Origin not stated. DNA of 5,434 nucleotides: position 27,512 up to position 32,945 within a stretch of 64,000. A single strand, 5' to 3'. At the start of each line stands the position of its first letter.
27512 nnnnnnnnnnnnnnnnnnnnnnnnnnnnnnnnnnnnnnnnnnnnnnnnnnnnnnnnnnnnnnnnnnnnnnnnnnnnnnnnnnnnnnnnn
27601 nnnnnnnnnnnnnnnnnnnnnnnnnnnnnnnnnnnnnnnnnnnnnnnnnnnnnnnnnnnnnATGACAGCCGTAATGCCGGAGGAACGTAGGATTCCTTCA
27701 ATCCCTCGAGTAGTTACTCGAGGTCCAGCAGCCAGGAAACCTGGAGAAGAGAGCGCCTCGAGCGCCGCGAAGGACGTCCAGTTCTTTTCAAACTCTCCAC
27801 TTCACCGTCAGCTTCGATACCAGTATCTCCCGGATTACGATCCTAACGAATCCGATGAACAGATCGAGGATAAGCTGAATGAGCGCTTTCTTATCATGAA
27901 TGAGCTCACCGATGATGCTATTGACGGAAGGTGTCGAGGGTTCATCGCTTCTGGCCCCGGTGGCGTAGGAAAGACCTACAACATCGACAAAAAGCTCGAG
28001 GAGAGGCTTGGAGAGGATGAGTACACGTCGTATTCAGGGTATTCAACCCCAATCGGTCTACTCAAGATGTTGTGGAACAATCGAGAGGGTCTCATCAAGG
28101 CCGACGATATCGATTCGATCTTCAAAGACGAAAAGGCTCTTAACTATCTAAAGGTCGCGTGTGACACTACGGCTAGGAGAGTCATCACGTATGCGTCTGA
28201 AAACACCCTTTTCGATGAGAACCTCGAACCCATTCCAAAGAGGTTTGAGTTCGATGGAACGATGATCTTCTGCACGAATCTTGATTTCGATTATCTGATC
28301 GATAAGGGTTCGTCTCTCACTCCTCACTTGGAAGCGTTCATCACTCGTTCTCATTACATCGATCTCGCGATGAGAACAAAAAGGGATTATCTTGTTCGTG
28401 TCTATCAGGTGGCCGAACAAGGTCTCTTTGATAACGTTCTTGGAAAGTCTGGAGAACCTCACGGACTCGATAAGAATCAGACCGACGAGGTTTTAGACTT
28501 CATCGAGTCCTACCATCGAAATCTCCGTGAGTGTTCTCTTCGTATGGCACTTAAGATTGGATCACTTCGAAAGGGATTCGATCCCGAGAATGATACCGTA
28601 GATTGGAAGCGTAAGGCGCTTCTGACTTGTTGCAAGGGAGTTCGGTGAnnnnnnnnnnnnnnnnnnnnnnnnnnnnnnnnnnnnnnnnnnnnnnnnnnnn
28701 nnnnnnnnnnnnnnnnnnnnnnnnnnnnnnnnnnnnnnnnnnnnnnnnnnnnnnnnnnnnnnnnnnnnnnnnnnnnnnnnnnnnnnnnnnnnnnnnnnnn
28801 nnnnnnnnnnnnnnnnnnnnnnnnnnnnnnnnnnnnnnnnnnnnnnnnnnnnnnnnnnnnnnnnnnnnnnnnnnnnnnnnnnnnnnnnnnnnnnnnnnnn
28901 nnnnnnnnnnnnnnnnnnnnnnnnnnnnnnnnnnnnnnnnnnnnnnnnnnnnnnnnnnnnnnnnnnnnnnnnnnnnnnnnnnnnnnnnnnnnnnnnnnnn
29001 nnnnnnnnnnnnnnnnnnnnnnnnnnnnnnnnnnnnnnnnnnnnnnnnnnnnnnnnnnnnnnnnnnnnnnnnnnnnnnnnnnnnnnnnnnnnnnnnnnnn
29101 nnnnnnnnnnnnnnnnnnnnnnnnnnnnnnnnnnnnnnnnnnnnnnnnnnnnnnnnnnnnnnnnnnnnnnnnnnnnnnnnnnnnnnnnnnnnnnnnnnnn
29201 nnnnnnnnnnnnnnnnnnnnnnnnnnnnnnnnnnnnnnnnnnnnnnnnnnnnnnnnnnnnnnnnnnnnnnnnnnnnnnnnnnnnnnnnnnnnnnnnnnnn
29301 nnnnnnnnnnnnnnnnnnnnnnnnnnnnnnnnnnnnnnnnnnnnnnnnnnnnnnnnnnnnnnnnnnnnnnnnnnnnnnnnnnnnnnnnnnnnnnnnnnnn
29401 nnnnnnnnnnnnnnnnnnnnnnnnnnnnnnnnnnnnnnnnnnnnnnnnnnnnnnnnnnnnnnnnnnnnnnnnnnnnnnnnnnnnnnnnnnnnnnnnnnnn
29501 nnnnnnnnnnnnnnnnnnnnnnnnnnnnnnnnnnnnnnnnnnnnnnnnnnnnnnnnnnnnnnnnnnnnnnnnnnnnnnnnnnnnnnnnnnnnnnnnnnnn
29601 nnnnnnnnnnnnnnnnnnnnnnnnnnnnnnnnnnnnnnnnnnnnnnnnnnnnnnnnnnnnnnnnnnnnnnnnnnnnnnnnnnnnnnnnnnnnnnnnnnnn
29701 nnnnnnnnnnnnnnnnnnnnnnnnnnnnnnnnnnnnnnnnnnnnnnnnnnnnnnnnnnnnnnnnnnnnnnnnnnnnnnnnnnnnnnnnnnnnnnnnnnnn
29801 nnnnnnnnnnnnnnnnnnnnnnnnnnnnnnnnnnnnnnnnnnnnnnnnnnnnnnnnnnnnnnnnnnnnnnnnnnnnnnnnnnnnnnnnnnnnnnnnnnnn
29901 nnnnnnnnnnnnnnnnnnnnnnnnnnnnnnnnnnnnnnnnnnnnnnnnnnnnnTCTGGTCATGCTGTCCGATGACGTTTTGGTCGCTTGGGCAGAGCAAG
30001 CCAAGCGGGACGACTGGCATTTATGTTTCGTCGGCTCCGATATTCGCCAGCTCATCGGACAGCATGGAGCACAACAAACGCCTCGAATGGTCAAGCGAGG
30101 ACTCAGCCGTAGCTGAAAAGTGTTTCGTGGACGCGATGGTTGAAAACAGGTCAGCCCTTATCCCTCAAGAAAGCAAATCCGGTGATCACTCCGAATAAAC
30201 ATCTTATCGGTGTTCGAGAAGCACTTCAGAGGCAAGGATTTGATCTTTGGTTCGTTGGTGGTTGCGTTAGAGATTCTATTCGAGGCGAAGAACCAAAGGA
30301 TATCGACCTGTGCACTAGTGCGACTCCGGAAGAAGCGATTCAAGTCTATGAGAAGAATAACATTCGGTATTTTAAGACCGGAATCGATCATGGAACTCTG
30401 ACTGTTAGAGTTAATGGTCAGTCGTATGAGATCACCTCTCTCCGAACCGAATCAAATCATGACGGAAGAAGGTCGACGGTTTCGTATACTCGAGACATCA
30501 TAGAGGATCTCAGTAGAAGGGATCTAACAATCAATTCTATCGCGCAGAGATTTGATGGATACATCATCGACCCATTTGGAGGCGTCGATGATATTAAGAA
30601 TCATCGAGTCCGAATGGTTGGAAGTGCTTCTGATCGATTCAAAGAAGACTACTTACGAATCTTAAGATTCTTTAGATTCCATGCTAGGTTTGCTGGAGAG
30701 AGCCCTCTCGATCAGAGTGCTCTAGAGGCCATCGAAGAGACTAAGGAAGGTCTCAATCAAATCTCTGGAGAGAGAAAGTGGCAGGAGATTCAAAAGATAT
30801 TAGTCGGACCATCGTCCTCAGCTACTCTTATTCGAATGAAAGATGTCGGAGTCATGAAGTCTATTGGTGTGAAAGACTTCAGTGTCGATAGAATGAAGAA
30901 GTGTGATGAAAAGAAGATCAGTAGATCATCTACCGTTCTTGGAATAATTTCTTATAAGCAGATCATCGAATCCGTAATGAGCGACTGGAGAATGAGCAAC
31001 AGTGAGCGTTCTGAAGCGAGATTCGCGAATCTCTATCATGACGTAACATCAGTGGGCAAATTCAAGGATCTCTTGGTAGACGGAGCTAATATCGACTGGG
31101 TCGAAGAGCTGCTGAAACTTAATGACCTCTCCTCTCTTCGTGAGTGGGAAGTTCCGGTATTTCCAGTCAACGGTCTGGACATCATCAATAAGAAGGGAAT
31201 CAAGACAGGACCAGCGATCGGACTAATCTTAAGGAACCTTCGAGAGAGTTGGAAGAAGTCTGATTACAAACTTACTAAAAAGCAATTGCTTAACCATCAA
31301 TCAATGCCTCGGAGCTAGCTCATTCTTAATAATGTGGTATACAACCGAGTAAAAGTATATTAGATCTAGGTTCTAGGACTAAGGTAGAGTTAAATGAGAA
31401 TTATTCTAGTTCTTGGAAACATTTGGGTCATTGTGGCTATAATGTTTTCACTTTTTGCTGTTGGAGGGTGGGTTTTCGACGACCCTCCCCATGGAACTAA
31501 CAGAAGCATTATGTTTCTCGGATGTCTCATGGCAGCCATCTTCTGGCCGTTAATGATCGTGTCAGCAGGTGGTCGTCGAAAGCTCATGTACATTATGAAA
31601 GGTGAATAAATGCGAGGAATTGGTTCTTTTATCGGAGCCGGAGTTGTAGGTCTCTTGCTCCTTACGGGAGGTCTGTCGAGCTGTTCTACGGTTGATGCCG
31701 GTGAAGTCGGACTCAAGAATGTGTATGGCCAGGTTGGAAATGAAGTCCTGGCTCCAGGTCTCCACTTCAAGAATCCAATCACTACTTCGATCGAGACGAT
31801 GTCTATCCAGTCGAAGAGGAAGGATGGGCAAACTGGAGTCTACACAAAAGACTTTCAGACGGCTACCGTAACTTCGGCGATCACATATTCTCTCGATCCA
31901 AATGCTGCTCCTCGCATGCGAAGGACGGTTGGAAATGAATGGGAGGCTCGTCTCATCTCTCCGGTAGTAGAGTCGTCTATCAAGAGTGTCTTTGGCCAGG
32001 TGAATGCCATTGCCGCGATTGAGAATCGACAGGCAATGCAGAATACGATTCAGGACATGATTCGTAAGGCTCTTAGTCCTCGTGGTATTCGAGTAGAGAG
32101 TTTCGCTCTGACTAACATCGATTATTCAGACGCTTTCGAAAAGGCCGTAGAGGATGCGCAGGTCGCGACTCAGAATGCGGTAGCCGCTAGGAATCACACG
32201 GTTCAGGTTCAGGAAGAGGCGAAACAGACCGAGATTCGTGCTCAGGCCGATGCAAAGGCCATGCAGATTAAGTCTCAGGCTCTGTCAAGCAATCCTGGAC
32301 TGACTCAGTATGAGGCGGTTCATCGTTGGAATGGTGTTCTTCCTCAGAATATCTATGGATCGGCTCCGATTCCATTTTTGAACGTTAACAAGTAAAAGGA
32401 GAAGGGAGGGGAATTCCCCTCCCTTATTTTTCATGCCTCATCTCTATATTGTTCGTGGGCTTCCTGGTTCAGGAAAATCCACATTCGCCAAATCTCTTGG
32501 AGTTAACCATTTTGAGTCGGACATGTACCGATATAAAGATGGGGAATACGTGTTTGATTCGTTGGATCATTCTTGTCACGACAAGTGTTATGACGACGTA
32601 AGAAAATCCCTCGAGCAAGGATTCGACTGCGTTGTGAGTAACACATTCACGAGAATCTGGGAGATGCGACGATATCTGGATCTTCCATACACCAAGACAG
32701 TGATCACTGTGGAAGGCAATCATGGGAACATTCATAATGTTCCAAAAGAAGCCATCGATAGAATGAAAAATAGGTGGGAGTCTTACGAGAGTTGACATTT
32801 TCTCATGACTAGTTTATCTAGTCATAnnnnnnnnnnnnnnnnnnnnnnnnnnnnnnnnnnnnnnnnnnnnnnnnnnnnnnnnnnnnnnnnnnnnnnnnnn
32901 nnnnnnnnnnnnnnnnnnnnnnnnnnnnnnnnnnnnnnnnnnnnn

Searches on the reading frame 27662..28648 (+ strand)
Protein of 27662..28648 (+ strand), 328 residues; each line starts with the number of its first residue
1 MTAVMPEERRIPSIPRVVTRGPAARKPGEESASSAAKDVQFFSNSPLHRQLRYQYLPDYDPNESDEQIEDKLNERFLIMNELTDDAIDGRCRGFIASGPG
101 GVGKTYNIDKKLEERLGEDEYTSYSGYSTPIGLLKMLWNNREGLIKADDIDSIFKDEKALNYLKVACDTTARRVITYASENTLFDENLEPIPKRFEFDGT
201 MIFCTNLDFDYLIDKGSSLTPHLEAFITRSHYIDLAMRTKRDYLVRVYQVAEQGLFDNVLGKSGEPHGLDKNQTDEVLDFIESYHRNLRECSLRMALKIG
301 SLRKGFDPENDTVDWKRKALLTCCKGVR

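Call 14: search_protein_families(library=phrogs, proteins=[window:27662-28648:+])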
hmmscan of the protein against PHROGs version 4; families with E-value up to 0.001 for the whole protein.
window:27662-28648:+ (328 aa): 1 family
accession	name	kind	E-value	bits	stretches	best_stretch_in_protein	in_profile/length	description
phrog_1250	-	unknown function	1.5e-66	225.7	1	60-323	73-325/327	unknown function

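Call 36: search_protein_families(library=pfam, proteins=[window:27662-28648:+], max_evalue=0.01)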
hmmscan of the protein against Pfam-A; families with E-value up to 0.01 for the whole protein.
window:27662-28648:+ (328 aa): 0 families

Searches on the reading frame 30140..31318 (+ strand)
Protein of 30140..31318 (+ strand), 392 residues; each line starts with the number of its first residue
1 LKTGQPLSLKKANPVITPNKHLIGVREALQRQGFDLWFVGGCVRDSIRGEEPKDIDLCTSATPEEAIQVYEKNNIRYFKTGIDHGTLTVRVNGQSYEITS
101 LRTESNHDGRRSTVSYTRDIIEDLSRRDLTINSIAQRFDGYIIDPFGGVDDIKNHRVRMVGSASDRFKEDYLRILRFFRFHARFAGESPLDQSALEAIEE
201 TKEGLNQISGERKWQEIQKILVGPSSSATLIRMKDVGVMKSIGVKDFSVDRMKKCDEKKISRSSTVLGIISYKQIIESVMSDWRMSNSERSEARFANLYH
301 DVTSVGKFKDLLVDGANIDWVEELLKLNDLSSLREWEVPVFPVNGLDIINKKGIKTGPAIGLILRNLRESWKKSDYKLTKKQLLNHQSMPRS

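Call 14: search_protein_families(library=phrogs, proteins=[window:30140-31318:+])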
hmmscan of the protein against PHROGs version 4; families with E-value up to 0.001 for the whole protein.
window:30140-31318:+ (392 aa): 3 families
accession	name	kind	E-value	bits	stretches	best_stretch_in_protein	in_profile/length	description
phrog_2244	-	DNA, RNA and nucleotide metabolism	2.1e-66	226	1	35-306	4-260/392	tRNA nucleotidyltransferase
phrog_24229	-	DNA, RNA and nucleotide metabolism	1.1e-24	88.3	1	35-221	5-205/245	tRNA nucleotidyltransferase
phrog_1614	-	DNA, RNA and nucleotide metabolism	2e-08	35.3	1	25-71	26-76/268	nucleotidyltransferase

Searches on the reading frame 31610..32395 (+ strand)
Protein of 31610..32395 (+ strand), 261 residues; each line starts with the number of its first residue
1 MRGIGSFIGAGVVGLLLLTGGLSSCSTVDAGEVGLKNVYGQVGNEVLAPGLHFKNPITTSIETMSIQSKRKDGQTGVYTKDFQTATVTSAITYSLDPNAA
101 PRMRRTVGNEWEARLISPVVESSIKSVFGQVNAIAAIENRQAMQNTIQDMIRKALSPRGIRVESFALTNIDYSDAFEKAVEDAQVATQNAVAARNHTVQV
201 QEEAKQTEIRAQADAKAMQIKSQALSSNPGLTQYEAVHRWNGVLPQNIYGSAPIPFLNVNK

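Call 14: search_protein_families(library=phrogs, proteins=[window:31610-32395:+])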
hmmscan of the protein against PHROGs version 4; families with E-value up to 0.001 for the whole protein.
window:31610-32395:+ (261 aa): 3 families
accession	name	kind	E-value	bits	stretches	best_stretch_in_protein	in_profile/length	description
phrog_200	-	other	1.8e-52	179.8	1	7-261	81-361/379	lipoprotein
phrog_38808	-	unknown function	1.1e-11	45.9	1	206-259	14-67/68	-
phrog_11227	-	other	0.00035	21.5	1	175-242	45-109/138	protease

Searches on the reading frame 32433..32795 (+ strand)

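Call 36: search_protein_families(library=pfam, proteins=[window:32433-32795:+], max_evalue=0.01)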
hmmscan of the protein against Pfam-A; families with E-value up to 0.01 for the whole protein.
window:32433-32795:+ (120 aa): 3 families
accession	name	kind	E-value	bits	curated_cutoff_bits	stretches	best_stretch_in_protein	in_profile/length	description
PF13671.12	AAA_33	-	2.3e-09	38.1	27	1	4-84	1-91/143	AAA domain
PF13238.12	AAA_18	-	0.00085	20.2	29.4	1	6-56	2-63/128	AAA domain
PF08433.16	KTI12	-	0.0015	18.6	22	1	4-29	3-27/271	Chromatin associated protein KTI12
